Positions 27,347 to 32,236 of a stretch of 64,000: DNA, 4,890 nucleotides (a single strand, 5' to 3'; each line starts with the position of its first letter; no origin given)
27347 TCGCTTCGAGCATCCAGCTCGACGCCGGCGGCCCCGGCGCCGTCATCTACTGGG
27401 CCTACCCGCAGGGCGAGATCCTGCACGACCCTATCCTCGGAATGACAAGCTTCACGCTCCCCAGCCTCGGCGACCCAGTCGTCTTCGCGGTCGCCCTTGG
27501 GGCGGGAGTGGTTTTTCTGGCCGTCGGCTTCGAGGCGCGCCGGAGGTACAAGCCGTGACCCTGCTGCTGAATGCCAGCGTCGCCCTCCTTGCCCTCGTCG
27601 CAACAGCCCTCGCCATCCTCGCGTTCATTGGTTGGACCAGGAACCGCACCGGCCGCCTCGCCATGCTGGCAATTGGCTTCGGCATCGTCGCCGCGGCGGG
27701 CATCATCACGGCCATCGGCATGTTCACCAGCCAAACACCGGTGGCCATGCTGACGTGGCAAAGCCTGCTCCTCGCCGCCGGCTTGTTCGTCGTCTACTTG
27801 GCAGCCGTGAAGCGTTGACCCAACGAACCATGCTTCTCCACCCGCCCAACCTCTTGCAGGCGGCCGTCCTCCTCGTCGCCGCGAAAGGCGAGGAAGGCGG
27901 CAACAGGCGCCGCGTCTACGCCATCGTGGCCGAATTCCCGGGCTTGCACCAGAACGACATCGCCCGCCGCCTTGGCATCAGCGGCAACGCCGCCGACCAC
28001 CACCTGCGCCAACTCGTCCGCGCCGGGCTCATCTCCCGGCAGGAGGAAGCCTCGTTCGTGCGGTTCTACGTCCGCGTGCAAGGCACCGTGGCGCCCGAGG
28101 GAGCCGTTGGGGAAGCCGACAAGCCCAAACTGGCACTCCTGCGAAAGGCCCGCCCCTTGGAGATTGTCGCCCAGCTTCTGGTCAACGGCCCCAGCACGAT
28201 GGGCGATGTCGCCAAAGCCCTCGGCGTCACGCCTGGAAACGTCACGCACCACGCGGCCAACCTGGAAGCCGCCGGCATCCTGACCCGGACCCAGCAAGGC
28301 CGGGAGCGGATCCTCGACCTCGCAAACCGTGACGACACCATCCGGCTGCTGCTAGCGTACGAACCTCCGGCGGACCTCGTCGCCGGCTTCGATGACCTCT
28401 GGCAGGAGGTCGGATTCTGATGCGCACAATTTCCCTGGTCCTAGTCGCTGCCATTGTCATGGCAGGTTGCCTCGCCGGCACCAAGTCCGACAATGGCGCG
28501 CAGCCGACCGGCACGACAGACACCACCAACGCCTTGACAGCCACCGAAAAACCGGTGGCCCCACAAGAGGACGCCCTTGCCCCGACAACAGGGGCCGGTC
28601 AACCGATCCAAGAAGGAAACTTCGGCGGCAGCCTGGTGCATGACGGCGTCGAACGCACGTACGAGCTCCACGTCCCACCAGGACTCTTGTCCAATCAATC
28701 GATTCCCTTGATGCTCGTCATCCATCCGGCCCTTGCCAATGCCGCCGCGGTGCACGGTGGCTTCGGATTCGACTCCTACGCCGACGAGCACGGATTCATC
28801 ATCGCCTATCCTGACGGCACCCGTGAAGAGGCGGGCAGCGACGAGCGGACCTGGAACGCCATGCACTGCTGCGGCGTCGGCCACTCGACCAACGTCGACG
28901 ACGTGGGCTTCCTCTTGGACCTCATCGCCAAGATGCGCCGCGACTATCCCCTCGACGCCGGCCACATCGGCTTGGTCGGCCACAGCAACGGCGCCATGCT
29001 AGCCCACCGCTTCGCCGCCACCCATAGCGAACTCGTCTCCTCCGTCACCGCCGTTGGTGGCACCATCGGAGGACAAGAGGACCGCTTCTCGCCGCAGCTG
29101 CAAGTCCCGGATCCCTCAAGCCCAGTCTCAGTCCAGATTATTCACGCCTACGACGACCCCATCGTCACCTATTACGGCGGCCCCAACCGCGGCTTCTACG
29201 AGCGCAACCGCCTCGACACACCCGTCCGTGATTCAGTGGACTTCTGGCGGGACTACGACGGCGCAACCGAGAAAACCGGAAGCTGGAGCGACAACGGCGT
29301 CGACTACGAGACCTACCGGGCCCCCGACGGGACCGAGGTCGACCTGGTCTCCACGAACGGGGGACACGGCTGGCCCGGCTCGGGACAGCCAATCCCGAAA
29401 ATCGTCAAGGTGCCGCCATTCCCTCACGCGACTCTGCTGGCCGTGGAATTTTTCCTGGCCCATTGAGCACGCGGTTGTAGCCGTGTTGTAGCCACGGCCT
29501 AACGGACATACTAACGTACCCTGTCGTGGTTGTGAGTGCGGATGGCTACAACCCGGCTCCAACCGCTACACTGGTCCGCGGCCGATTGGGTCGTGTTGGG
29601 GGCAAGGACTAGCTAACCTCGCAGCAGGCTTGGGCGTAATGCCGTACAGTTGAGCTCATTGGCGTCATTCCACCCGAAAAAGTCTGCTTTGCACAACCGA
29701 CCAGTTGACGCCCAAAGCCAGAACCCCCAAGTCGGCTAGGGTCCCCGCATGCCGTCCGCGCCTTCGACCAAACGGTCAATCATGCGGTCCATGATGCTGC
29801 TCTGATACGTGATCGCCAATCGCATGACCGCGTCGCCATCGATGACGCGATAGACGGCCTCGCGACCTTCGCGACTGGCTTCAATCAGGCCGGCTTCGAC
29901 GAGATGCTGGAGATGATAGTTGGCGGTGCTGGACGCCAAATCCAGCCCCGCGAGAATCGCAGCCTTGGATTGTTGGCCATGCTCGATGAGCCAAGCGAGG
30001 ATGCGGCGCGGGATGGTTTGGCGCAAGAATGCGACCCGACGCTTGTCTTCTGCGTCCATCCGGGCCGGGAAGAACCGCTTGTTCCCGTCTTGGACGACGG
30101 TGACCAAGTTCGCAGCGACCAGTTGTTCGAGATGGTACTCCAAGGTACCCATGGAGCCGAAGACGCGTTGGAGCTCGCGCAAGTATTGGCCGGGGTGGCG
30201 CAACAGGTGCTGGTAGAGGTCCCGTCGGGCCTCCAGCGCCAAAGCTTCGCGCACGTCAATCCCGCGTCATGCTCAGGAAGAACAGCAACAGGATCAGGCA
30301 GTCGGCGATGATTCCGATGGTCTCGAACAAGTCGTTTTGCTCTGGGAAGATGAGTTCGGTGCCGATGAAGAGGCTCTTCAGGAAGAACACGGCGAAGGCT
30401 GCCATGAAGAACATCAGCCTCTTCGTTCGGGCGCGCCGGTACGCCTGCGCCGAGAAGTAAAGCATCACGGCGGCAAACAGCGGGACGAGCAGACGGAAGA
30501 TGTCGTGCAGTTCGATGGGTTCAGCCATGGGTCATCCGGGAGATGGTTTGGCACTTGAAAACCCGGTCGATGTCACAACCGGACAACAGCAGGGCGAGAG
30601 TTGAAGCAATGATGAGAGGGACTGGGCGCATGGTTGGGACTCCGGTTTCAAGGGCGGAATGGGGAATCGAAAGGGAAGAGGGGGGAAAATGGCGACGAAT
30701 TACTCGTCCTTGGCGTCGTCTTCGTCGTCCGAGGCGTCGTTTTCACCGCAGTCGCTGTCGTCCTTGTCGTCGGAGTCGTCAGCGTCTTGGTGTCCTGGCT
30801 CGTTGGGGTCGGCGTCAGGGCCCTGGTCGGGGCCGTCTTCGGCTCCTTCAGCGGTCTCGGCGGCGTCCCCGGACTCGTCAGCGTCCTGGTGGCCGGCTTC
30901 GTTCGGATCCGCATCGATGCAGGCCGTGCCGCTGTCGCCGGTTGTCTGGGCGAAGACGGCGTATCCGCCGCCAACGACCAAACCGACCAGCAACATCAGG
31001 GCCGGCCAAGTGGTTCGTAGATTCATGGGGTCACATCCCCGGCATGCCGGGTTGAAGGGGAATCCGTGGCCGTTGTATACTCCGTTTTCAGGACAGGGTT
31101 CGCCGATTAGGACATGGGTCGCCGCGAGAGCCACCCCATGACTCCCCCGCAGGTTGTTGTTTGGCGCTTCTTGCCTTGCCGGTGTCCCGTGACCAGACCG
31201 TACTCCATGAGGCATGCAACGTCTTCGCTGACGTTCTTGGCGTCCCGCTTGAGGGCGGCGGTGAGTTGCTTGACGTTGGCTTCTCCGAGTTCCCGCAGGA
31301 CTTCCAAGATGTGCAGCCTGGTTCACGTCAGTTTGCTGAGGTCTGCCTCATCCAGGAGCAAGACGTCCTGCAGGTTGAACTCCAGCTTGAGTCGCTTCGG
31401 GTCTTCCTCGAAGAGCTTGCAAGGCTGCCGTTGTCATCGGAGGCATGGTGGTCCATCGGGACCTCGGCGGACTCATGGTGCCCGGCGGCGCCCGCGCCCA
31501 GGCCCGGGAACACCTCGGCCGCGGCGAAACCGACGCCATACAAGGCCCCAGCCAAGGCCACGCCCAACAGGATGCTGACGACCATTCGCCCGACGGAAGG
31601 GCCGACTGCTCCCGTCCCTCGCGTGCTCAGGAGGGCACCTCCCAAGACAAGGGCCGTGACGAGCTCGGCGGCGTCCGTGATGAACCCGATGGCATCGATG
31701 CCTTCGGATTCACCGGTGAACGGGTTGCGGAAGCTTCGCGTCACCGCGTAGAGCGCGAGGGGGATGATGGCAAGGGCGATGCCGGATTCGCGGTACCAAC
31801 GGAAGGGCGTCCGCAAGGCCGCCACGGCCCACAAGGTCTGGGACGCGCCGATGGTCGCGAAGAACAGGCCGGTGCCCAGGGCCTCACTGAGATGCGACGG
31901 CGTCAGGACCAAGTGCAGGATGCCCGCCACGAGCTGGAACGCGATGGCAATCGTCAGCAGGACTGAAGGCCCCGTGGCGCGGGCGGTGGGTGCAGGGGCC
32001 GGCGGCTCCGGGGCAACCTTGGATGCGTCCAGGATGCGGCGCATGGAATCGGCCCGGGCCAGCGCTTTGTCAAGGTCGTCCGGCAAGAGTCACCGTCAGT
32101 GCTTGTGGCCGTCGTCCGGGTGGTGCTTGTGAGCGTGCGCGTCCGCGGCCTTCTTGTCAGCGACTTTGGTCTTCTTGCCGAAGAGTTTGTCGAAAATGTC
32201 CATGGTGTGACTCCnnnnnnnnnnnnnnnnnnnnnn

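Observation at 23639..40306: Dispersed ~106-bp repeat with conserved ends and a variable 25-nt core (copies at 23639, 29544 and a divergent one at 40189)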

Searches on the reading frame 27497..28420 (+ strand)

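Call 11: search_protein_families(library=pfam, proteins=[window:27497-28420:+], max_evalue=0.01)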
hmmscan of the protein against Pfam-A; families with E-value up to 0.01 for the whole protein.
window:27497-28420:+ (307 aa): 24 families
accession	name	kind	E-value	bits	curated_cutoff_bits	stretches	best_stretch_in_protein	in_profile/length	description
PF13412.12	HTH_24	-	3.8e-16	58.8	21.9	2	136-179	4-47/48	Winged helix-turn-helix DNA-binding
PF12802.13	MarR_2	-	2.2e-14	53.8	27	2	225-267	12-55/61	MarR family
PF12840.13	HTH_20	-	2.9e-12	46.8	27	2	137-179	6-48/51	Helix-turn-helix domain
PF01022.26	HTH_5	-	3.5e-12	46.4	22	2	222-262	6-45/47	Bacterial regulatory protein, arsR family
PF01047.28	MarR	-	4.3e-11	43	24.6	2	222-266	7-51/59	MarR family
PF24266.1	HTH_HVO_0163_N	-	7.7e-11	42.3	31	1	136-192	3-59/70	HVO_0163, N-terminal HTH domain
PF13545.12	HTH_Crp_2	-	4.4e-09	36.6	27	1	228-276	18-65/70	Crp-like helix-turn-helix domain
PF01978.25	TrmB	-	2.1e-08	34.3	25.6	1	139-188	12-59/68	Sugar-specific transcriptional regulator TrmB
PF09339.16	HTH_IclR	-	1.7e-07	31.3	22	1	149-182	18-51/52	IclR helix-turn-helix domain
PF01726.22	LexA_DNA_bind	-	3.4e-06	27.2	23.7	1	154-186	30-63/65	LexA DNA binding domain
PF25212.1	HVO_A0114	-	1.4e-05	25.2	27.6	1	219-271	23-75/84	HVO_A0114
PF19187.6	HTH_PafC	-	2.1e-05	24.8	32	0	219-284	5-67/115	PafC helix-turn-helix domain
PF04703.18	FaeA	-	4.8e-05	24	20.7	0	229-269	12-52/62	FaeA-like protein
PF03428.19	RP-C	-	0.00022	21.5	24.4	1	154-195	76-117/175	Replication protein C N-terminal domain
PF02082.26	Rrf2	-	0.00049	20.7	30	0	153-180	27-54/132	Iron-dependent Transcriptional regulator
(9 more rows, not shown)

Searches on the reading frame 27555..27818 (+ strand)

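Call 43: search_protein_families(library=pfam, proteins=[window:27555-27818:+], max_evalue=0.01)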
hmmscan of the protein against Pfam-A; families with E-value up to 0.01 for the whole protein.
window:27555-27818:+ (87 aa): 1 family
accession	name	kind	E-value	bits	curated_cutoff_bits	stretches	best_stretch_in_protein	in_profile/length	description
PF24365.1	DUF7521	-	9.2e-06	26.3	27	1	11-81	7-78/82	Family of unknown function (DUF7521)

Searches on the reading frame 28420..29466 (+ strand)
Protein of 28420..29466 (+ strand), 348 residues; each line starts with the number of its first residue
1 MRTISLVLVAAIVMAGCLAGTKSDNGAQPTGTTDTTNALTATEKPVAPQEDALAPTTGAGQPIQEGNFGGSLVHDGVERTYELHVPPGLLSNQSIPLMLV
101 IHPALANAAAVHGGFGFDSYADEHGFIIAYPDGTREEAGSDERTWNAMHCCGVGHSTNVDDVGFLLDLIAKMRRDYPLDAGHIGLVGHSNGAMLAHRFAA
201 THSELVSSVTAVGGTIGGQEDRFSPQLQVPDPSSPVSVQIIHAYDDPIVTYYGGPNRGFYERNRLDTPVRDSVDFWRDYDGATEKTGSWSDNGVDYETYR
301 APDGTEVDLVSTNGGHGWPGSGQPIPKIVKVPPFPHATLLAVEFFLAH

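Call 11: search_protein_families(library=pfam, proteins=[window:28420-29466:+], max_evalue=0.01)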
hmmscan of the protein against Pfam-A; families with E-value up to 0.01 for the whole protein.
window:28420-29466:+ (348 aa): 2 families
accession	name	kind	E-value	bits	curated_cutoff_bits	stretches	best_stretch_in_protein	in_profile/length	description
PF10503.15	Esterase_PHB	-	6.9e-08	32.4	23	1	80-219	2-135/219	Esterase PHB depolymerase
PF00561.26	Abhydrolase_1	-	1.9e-05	24.9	25.8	1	177-214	65-102/245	alpha/beta hydrolase fold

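Call 42: find_encoding_contigs(protein=window:28420-29466:+, flank=10000, max_places=10)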
Protein window:28420-29466:+ (348 aa): 2 contigs read that carry it; 1 place shown.
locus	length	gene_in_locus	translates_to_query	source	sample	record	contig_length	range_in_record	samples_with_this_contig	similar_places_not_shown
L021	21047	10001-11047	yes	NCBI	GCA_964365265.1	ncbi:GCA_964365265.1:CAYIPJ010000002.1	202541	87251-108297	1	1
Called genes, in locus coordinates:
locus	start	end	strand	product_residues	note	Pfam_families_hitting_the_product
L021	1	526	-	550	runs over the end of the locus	PF00583:Acetyltransf_1, PF00795:CN_hydrolase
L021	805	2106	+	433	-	PF00999:Na_H_Exchanger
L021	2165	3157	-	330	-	PF00480:ROK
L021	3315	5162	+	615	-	PF19291:TREH_N, PF00723:Glyco_hydro_15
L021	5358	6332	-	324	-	PF09990:DUF2231 (weak)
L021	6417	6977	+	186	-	PF14321:DUF4382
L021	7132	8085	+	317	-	PF14321:DUF4382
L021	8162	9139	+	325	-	-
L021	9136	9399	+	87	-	PF24365:DUF7521 (weak)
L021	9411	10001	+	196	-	PF13545:HTH_Crp_2 (faint), PF12840:HTH_20 (weak), PF13412:HTH_24 (weak), PF24266:HTH_HVO_0163_N, PF01022:HTH_5 (faint), PF12802:MarR_2 (weak), PF12802:MarR_2 (weak), PF13412:HTH_24 (weak), +7 more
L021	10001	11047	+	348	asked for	PF10503:Esterase_PHB, PF00561:Abhydrolase_1 (faint)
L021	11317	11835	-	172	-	PF08820:DUF1803 (faint), PF12840:HTH_20, PF01978:TrmB (faint), PF24266:HTH_HVO_0163_N (weak), PF01047:MarR (faint), PF12802:MarR_2 (faint), PF12840:HTH_20 (weak), PF13412:HTH_24 (weak), +1 more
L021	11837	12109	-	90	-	-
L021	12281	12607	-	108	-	-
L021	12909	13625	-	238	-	-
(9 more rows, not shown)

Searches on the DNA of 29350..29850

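Call 14: search_rna_families(source=window, start=29350, end=29850, threshold=evalue, max_evalue=10, show_alignments=2)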
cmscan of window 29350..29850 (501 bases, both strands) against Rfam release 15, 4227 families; matches with E-value up to 10: 3.
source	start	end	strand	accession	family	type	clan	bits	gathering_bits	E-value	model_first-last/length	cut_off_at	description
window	29472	29564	-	RF03175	MIR3454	Gene; miRNA;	-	15.2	142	3.3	1-147/147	no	MIR3454 microRNA precursor family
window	29573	29594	-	RF01124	sR36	Gene; snRNA; snoRNA; CD-box;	-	10.5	55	4.7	34-55/55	no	Small nucleolar RNA sR36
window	29510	29573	-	RF02186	ST7-OT3_4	Gene; lncRNA;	-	10.2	80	6.7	1-73/73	no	ST7 overlapping transcript 3 conserved region 4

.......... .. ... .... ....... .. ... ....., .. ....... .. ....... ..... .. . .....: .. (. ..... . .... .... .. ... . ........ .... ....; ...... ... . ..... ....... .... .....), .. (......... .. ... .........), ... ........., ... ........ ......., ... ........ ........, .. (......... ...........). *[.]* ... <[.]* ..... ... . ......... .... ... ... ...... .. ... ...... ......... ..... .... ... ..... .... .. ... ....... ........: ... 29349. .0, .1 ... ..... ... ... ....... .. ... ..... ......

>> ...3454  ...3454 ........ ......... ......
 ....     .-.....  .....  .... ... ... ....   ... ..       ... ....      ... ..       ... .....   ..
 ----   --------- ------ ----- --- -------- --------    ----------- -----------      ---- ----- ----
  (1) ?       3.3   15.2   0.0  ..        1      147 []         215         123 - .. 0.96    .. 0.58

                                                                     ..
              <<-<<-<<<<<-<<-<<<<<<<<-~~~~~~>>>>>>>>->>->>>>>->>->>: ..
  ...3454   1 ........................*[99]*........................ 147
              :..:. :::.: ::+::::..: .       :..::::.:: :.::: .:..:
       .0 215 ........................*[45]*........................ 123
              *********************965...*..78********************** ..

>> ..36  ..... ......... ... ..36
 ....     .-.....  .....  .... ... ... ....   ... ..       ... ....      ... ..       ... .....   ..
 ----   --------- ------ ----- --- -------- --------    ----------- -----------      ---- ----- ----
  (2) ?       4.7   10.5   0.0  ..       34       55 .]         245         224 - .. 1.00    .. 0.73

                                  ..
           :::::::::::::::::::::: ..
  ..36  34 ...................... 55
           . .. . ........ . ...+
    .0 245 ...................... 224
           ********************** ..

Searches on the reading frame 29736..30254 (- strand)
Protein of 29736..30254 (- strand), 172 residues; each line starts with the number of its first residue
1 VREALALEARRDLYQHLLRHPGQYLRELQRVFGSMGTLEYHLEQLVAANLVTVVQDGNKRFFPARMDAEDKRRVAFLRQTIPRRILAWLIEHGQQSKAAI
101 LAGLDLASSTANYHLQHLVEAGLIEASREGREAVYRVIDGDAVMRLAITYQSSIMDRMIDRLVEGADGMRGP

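Call 11: search_protein_families(library=pfam, proteins=[window:29736-30254:-], max_evalue=0.01)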
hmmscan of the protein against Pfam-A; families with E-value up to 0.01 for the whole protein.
window:29736-30254:- (172 aa): 16 families
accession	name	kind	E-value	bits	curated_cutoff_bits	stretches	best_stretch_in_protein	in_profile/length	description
PF12840.13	HTH_20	-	4.4e-17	62.2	27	2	8-54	4-51/51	Helix-turn-helix domain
PF24266.1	HTH_HVO_0163_N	-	3.5e-11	43.5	31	1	8-72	2-68/70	HVO_0163, N-terminal HTH domain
PF13412.12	HTH_24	-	1.1e-07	31.7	21.9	1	81-125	4-48/48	Winged helix-turn-helix DNA-binding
PF01022.26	HTH_5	-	1e-05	25.8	22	0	84-125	6-46/47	Bacterial regulatory protein, arsR family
PF01047.28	MarR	-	1.3e-05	25.4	24.6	1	84-127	7-50/59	MarR family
PF01978.25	TrmB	-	1.6e-05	25.1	25.6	1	86-139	14-66/68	Sugar-specific transcriptional regulator TrmB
PF12802.13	MarR_2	-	2e-05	25.1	27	1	84-129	9-57/61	MarR family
PF24033.1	DUF7342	-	0.00015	22.2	31.6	0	105-144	28-67/150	Family of unknown function (DUF7342)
PF03965.22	Penicillinase_R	-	0.00021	22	22.6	0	85-138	8-65/115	Penicillinase repressor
PF10711.15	DUF2513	-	0.00031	21.5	29.6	0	83-132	8-59/100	Hypothetical protein (DUF2513)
PF03428.19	RP-C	-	0.00049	20.4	24.4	0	100-125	77-102/175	Replication protein C N-terminal domain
PF09339.16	HTH_IclR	-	0.00052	20.2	22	1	84-125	7-49/52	IclR helix-turn-helix domain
PF13463.12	HTH_27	-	0.00065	20.4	22.2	1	91-136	15-63/68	Winged helix DNA-binding domain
PF14947.12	HTH_45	-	0.0011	19.4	25.5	1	85-128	11-53/77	Winged helix-turn-helix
PF22168.2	DIP2311-like_C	-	0.0044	17.7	27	0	86-137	11-62/63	Transcriptional regulator DIP2311-like, C-terminal domain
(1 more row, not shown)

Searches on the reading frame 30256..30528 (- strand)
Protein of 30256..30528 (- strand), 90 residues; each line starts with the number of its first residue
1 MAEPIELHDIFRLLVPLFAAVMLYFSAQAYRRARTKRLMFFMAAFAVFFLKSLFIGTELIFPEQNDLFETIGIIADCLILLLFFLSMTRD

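Call 43: search_protein_families(library=pfam, proteins=[window:30256-30528:-], max_evalue=0.01)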
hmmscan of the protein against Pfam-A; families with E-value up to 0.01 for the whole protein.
window:30256-30528:- (90 aa): 1 family
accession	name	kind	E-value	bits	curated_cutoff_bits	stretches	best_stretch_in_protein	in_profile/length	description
PF24365.1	DUF7521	-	0.0018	19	27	1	14-57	7-50/82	Family of unknown function (DUF7521)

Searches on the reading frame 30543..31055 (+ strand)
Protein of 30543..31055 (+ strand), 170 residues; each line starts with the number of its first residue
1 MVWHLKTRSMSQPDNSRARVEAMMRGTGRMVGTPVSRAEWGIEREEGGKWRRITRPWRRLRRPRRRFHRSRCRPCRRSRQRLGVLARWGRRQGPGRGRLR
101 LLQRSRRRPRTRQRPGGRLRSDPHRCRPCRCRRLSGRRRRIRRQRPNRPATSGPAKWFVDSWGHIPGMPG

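Call 40: search_protein_families(library=pfam, proteins=[window:30543-31055:+], max_evalue=0.01)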
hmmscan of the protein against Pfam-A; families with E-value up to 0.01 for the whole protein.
window:30543-31055:+ (170 aa): 0 families

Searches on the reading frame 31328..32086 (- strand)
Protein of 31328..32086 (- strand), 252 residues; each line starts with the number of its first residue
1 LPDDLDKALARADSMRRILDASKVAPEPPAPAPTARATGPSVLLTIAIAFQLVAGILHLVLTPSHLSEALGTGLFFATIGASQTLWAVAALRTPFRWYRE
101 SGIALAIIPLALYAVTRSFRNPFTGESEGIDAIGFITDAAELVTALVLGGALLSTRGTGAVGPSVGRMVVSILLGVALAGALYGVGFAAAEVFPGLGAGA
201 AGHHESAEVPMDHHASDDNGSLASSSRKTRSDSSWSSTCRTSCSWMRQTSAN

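Call 40: search_protein_families(library=pfam, proteins=[window:31328-32086:-], max_evalue=0.01)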
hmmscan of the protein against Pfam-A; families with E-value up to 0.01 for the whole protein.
window:31328-32086:- (252 aa): 0 families

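Call 72: search_protein_families(library=pfam, proteins=[window:31328-32044:-], max_evalue=0.1)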
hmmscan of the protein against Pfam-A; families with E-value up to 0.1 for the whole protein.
window:31328-32044:- (238 aa): 0 families
